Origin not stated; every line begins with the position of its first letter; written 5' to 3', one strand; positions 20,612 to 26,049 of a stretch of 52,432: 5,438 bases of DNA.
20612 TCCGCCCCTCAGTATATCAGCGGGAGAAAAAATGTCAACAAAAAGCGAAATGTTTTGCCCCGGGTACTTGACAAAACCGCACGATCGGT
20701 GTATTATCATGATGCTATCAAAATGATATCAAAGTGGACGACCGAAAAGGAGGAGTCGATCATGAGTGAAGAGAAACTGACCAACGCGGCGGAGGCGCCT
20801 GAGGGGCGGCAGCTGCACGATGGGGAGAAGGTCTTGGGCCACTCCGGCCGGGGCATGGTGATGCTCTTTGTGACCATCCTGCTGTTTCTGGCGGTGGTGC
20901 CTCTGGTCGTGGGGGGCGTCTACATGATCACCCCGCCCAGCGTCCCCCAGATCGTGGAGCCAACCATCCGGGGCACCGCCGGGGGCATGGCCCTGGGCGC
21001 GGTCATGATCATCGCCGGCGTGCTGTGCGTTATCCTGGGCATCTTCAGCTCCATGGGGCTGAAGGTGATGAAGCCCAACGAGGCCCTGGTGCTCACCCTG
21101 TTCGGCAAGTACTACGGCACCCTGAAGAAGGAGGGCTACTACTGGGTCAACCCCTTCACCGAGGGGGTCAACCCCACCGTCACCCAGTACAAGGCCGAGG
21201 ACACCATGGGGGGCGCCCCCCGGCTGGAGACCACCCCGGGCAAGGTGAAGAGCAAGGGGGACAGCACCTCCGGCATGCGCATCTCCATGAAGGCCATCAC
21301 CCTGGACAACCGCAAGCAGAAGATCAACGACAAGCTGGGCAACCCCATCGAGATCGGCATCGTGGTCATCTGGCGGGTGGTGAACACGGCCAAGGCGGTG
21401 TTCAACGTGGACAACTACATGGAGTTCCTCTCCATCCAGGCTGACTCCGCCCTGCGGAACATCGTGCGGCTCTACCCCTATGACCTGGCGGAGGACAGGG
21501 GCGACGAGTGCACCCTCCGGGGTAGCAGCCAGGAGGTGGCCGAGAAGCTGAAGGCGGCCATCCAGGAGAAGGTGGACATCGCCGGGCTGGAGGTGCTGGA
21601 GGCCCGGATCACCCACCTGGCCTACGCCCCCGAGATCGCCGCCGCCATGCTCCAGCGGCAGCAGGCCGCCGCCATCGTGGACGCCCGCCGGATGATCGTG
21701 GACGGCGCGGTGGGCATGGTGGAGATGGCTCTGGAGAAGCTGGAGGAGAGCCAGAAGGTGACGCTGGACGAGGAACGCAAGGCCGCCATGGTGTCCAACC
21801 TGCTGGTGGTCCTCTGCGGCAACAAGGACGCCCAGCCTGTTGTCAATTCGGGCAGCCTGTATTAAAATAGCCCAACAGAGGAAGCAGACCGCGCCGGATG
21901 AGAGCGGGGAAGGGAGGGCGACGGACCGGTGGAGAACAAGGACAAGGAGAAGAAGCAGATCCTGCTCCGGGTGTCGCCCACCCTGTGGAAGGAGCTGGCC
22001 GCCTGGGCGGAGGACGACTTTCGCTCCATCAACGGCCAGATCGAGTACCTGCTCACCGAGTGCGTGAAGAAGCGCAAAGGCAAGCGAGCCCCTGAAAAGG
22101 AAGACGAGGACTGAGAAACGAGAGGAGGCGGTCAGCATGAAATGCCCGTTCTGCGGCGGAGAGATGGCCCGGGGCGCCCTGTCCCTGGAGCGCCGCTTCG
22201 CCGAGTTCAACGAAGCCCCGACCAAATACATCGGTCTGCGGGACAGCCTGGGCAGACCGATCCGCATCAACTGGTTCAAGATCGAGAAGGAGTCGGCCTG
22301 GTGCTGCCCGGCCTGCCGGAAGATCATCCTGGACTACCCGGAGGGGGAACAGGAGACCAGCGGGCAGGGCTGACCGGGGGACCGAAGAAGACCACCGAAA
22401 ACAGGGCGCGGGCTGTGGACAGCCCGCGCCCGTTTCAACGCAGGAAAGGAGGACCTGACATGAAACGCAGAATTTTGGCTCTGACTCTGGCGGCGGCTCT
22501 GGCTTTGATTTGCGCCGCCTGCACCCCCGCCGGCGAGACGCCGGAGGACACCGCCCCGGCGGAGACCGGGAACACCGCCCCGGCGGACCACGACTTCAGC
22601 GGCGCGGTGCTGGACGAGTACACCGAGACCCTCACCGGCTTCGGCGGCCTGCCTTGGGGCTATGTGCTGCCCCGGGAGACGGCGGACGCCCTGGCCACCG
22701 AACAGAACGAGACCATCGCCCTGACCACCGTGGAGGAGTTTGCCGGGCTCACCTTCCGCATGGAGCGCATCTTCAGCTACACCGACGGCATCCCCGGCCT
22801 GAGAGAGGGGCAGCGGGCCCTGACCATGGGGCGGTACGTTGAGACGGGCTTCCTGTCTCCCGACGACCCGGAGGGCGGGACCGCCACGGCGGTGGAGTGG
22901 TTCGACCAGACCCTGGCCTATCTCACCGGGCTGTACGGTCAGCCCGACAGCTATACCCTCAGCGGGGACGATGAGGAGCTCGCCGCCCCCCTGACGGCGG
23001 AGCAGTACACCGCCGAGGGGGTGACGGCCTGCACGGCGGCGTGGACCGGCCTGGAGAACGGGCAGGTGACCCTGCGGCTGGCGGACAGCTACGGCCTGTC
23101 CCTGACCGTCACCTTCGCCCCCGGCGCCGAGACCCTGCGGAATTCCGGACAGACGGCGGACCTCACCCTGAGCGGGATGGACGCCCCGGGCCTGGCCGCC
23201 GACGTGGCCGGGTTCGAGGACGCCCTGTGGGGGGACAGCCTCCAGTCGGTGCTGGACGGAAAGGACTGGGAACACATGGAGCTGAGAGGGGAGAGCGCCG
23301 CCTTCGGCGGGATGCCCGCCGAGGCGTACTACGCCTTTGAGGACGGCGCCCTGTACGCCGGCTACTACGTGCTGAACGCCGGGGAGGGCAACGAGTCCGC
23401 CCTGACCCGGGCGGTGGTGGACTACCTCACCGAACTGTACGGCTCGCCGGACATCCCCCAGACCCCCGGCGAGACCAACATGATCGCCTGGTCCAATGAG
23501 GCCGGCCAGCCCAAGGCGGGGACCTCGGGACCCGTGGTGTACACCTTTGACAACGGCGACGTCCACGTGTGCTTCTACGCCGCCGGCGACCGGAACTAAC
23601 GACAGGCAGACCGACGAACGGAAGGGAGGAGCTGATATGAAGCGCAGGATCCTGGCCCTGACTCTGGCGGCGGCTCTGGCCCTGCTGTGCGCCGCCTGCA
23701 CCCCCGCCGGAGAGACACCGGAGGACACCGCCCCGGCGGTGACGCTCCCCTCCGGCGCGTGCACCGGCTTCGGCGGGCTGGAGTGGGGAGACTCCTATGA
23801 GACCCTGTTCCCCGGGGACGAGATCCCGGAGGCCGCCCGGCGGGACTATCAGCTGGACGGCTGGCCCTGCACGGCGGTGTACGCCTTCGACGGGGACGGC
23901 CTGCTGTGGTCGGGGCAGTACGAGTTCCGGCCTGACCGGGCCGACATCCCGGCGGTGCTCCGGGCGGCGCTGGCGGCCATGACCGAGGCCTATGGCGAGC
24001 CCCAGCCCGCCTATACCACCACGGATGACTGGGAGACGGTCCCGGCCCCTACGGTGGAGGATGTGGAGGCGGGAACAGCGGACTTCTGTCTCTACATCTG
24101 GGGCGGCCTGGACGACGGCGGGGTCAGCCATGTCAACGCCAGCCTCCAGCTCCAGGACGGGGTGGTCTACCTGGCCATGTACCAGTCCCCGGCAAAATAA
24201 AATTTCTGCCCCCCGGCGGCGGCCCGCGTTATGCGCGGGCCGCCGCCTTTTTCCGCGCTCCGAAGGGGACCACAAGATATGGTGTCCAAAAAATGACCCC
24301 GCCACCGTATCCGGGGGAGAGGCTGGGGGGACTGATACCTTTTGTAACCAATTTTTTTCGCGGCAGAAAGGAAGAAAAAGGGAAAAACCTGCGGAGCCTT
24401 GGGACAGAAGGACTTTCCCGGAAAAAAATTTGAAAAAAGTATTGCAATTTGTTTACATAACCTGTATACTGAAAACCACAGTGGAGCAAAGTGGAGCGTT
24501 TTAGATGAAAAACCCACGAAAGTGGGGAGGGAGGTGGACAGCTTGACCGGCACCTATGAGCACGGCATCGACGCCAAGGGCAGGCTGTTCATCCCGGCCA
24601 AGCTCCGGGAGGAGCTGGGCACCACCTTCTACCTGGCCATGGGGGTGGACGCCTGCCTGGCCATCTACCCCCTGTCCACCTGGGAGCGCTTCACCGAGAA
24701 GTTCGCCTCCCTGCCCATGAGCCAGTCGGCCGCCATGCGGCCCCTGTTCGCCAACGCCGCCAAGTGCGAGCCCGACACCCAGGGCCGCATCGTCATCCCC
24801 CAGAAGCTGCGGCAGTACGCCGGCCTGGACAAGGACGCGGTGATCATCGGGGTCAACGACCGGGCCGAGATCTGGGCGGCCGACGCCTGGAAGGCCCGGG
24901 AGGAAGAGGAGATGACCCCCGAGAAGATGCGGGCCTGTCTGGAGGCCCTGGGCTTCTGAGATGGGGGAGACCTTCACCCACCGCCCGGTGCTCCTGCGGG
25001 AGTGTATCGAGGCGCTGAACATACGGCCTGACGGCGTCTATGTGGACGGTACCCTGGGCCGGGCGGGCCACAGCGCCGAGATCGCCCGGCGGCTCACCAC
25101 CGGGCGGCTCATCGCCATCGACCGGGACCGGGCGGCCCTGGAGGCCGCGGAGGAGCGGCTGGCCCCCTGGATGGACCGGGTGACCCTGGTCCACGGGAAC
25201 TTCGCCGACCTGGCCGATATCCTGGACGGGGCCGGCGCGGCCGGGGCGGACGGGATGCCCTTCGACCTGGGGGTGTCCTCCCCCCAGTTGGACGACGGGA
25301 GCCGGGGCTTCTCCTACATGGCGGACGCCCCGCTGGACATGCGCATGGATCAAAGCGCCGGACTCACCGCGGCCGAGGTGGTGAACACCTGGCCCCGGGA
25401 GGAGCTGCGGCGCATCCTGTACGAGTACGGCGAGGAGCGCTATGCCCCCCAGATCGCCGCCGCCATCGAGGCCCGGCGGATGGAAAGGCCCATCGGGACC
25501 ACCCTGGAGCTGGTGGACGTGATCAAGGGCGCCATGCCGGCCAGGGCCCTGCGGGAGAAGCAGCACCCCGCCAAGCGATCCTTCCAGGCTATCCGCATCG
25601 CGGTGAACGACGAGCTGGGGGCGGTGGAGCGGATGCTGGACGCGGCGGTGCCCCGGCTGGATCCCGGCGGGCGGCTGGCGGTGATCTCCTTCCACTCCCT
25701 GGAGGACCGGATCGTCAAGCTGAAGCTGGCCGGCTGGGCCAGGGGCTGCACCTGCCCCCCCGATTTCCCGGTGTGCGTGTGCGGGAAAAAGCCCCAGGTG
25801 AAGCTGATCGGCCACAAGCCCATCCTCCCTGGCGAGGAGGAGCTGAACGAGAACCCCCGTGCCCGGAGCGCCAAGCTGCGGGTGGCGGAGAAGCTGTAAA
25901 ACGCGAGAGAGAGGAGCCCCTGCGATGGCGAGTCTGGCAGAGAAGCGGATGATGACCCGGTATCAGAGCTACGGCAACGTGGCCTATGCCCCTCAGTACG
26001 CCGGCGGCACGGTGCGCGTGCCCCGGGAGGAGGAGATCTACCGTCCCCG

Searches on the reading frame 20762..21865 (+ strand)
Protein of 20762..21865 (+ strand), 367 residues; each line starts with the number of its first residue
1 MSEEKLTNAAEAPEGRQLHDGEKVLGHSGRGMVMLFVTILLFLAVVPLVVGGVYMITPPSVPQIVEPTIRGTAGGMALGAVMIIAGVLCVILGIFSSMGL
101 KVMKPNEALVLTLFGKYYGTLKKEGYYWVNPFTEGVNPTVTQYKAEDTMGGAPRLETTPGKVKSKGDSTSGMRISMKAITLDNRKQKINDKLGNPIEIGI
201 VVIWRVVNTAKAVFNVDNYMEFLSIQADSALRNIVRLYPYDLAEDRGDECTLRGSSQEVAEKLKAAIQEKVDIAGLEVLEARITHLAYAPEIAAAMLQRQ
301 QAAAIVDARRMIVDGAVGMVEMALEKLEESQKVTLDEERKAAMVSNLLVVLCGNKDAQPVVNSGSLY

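Call 37: search_protein_families(library=pfam, proteins=[window:20762-21865:+], max_evalue=0.0001)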
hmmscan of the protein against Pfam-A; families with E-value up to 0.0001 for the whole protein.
window:20762-21865:+ (367 aa): 1 family
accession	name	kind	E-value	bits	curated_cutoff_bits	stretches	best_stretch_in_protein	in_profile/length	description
PF01145.31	Band_7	-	1.2e-24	87.8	23.6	1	102-305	2-164/176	SPFH domain / Band 7 family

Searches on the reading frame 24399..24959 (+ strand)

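Call 37: search_protein_families(library=pfam, proteins=[window:24399-24959:+], max_evalue=0.0001)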
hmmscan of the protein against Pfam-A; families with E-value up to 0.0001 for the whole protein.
window:24399-24959:+ (186 aa): 1 family
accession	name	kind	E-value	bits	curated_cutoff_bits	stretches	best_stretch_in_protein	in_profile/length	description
PF02381.23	MraZ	-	2.3e-37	127.2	23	2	49-112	2-66/72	MraZ protein, putative antitoxin-like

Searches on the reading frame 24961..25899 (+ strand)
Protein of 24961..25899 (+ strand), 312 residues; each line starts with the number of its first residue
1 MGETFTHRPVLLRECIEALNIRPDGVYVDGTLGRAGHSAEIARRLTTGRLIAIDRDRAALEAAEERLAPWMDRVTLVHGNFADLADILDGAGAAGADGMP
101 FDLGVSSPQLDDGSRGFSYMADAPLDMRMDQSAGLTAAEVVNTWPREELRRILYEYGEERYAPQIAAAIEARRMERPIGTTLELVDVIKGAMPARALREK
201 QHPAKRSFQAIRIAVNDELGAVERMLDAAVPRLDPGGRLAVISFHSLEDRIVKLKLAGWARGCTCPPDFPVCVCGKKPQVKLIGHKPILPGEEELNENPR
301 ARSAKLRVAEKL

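Call 37: search_protein_families(library=pfam, proteins=[window:24961-25899:+], max_evalue=0.0001)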
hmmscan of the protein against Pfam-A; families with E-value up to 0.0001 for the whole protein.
window:24961-25899:+ (312 aa): 1 family
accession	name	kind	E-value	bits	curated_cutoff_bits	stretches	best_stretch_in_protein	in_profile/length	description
PF01795.25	Methyltransf_5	-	3.8e-124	414.6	27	1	5-311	2-308/309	MraW methylase family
